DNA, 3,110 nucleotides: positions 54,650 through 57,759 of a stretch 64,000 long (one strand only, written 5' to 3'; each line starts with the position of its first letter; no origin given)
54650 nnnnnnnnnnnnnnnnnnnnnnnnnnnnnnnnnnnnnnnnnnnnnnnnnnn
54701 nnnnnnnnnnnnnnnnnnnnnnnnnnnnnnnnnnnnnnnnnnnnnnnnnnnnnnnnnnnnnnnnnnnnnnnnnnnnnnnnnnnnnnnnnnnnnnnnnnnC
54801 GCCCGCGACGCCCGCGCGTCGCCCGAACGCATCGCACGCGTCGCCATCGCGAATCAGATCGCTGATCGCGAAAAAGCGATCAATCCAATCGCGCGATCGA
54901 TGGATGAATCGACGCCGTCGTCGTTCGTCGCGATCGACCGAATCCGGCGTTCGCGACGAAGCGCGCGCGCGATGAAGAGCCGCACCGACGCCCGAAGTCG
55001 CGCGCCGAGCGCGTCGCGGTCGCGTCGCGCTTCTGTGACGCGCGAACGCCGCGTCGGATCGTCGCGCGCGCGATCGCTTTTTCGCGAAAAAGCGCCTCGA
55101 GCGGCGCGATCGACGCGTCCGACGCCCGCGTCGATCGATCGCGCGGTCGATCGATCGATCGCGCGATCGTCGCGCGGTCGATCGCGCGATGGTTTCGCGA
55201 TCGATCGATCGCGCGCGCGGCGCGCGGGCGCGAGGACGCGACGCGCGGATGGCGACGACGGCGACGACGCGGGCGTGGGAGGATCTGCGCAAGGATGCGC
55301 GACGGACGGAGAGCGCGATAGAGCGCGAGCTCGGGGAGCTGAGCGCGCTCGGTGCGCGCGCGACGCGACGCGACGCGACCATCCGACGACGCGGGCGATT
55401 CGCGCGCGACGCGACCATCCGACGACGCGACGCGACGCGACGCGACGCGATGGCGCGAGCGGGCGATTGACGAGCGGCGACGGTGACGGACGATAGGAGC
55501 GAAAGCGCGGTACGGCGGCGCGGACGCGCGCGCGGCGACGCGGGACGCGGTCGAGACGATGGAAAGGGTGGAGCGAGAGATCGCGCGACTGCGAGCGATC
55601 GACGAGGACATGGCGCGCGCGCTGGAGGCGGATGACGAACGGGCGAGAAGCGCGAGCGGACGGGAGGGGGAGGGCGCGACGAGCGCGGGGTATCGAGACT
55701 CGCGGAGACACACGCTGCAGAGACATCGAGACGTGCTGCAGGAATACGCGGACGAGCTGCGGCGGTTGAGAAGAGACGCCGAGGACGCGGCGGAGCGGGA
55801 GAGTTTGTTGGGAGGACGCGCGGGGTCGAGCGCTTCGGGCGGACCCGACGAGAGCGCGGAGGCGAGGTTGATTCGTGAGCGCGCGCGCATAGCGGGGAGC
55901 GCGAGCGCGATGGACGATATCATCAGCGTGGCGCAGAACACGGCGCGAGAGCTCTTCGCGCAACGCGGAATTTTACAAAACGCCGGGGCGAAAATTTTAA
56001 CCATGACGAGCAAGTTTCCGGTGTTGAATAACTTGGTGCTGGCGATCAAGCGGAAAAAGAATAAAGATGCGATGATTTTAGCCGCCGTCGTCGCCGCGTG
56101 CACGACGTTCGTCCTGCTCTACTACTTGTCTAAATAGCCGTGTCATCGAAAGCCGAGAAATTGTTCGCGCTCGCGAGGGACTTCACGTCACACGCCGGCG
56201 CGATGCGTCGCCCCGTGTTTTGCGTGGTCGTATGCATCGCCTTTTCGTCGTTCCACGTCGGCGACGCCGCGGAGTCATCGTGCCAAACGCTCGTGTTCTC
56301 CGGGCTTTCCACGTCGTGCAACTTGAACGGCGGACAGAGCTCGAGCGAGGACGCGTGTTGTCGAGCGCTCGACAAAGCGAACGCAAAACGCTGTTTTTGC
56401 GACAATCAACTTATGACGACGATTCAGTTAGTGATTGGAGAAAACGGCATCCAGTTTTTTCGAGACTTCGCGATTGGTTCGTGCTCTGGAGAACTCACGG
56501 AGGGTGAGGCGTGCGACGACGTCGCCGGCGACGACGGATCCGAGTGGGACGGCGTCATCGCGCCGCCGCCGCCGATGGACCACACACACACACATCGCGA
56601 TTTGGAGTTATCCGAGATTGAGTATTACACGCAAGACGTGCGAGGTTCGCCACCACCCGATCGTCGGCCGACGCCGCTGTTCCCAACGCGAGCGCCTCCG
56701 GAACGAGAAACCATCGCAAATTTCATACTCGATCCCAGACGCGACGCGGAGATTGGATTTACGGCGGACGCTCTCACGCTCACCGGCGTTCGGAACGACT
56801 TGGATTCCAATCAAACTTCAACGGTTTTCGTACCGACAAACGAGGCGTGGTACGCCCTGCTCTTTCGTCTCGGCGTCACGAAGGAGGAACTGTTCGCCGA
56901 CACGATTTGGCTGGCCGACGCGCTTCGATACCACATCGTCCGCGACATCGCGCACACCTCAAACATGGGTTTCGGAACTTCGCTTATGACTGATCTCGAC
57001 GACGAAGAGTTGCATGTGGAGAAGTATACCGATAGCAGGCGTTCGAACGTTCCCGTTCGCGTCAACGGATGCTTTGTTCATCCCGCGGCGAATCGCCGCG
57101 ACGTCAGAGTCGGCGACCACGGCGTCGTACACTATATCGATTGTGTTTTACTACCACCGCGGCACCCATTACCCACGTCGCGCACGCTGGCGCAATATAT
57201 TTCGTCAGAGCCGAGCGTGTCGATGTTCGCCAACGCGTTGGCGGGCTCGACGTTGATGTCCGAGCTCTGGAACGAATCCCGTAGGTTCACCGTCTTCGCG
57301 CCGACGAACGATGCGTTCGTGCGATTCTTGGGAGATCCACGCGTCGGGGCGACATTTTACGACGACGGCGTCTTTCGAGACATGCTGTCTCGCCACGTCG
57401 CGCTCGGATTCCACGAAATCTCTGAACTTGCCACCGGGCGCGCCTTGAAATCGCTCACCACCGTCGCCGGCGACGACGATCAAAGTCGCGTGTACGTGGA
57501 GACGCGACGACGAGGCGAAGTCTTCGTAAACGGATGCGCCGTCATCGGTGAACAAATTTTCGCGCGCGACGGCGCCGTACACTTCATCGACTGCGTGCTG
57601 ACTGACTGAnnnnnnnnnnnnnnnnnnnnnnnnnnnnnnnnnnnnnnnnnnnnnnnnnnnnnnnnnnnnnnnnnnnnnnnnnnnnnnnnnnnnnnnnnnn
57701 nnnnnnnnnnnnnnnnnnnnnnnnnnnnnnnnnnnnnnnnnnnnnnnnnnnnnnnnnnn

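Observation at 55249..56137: GOS1/GS28 SNARE gene split into two frames at a tandem-repeat patch: rare intron (introner-like?) or assembly frameshift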

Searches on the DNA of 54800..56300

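Call 35: search_rna_families(source=window, start=54800, end=56300, threshold=evalue, max_evalue=1)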
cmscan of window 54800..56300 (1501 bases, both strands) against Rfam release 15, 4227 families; matches with E-value up to 1: 24.
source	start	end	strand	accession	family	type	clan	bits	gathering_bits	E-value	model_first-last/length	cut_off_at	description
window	55139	55220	+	RF03296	MIR8788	Gene; miRNA;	-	35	124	0.00067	1-138/138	no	MIR8788 microRNA precursor family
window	55087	55233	-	RF02868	ncS037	Gene; sRNA;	-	32.9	112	0.0034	1-152/152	no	Burkholderia sRNA 37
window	55065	55217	+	RF04104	MIR918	Gene; miRNA;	-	30.8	268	0.0037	1-265/265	no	MIR918 microRNA precursor family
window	55147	55212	+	RF03900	mir-9242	Gene; miRNA;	-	30.2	62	0.0078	1-66/66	no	mir-9242 microRNA precursor family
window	55119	55196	+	RF03771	mir-341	Gene; miRNA;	-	28.7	90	0.0012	1-96/96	no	mir-341 microRNA precursor family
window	55149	55249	+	RF02226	sX7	Gene; sRNA;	-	26.9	55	0.0093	1-95/95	no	Xanthomonas sRNA sX7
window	55070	55236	-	RF02647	Cis52_sRNA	Gene; sRNA;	-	26.5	56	0.011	1-179/179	no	Ruegeria cis52 sRNA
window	55078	55196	+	RF02809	RsmW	Gene; sRNA;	CL00106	26.4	52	0.052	1-124/124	no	RsmW RNA family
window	55124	55229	-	RF03296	MIR8788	Gene; miRNA;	-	25.9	124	0.093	1-138/138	no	MIR8788 microRNA precursor family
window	55171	55215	+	RF03934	mir-m107-1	Gene; miRNA;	-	25.7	83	0.048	1-65/65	no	mir-m107-1 microRNA precursor family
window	55150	55209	+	RF03702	MIR851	Gene; miRNA;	-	25.4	90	0.03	1-108/108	no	MIR851 microRNA precursor family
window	55099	55191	+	RF01902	MIR439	Gene; miRNA;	-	25.1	90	0.05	1-93/93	no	MIR439 microRNA precursor family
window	55132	55172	-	RF03934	mir-m107-1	Gene; miRNA;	-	24.8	83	0.081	1-65/65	no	mir-m107-1 microRNA precursor family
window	55036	55170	-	RF01527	CrfA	Gene; sRNA;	-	22.9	38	0.15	1-136/136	no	Caulobacter sRNA CrfA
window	55056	55168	+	RF02647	Cis52_sRNA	Gene; sRNA;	-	21.4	56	0.16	1-179/179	no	Ruegeria cis52 sRNA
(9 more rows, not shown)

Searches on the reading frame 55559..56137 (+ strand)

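Call 62: search_protein_families(library=pfam, proteins=[P0080], max_evalue=0.01)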
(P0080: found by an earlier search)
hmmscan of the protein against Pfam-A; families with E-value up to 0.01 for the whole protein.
P0080 (214 aa): 1 family
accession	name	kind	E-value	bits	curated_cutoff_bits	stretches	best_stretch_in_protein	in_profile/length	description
PF12352.13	V-SNARE_C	-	3.5e-10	40.5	27.1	1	125-189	2-66/66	Snare region anchored in the vesicle membrane C-terminus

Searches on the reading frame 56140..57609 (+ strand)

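Call 62: search_protein_families(library=pfam, proteins=[P0080], max_evalue=0.01)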
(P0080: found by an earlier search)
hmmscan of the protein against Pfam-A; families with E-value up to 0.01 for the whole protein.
P0080 (214 aa): 1 family
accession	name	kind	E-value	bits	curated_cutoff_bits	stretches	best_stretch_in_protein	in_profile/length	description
PF12352.13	V-SNARE_C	-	3.5e-10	40.5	27.1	1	125-189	2-66/66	Snare region anchored in the vesicle membrane C-terminus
